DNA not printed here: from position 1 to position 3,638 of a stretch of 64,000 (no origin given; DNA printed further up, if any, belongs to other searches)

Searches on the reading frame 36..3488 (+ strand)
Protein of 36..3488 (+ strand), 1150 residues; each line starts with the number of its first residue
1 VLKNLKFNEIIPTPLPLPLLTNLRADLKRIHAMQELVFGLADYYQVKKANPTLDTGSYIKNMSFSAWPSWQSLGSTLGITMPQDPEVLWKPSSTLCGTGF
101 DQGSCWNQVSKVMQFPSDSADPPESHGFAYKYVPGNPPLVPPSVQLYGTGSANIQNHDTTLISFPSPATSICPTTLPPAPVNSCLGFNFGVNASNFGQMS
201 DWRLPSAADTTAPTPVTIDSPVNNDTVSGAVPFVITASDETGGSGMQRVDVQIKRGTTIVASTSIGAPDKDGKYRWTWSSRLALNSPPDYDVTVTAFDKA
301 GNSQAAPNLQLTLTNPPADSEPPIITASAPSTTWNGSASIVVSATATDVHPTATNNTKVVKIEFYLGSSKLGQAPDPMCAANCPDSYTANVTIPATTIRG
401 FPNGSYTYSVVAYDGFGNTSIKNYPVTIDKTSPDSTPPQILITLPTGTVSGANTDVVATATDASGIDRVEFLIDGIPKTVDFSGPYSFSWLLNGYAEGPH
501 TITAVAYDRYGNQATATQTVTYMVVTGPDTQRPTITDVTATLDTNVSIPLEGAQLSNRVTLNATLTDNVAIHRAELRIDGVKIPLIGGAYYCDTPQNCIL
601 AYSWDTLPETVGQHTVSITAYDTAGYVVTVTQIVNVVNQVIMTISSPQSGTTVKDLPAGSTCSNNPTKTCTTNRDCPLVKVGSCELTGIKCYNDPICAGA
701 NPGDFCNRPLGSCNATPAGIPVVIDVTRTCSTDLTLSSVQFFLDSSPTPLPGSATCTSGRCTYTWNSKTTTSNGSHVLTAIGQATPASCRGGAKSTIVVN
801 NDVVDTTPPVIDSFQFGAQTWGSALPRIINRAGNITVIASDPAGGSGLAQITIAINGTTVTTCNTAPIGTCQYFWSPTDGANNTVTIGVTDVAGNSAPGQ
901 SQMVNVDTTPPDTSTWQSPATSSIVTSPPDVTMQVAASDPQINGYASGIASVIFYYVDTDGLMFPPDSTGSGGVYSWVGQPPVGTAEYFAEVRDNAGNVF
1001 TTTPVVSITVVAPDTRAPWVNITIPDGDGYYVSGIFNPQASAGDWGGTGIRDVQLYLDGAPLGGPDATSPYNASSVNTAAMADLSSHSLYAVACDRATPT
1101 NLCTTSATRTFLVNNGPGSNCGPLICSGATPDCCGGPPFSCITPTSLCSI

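Call 48: search_protein_families(library=pfam, proteins=[window:36-3488:+], max_evalue=0.00001)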
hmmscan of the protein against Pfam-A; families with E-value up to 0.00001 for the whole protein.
window:36-3488:+ (1150 aa): 2 families
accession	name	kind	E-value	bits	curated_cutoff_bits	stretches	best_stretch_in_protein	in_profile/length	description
PF17957.7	Big_7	-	3.7e-42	143.3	24.1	1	438-504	1-70/70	Bacterial Ig domain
PF19077.6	Big_13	-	9e-15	55.5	27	0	849-908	41-102/102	Bacterial Ig-like domain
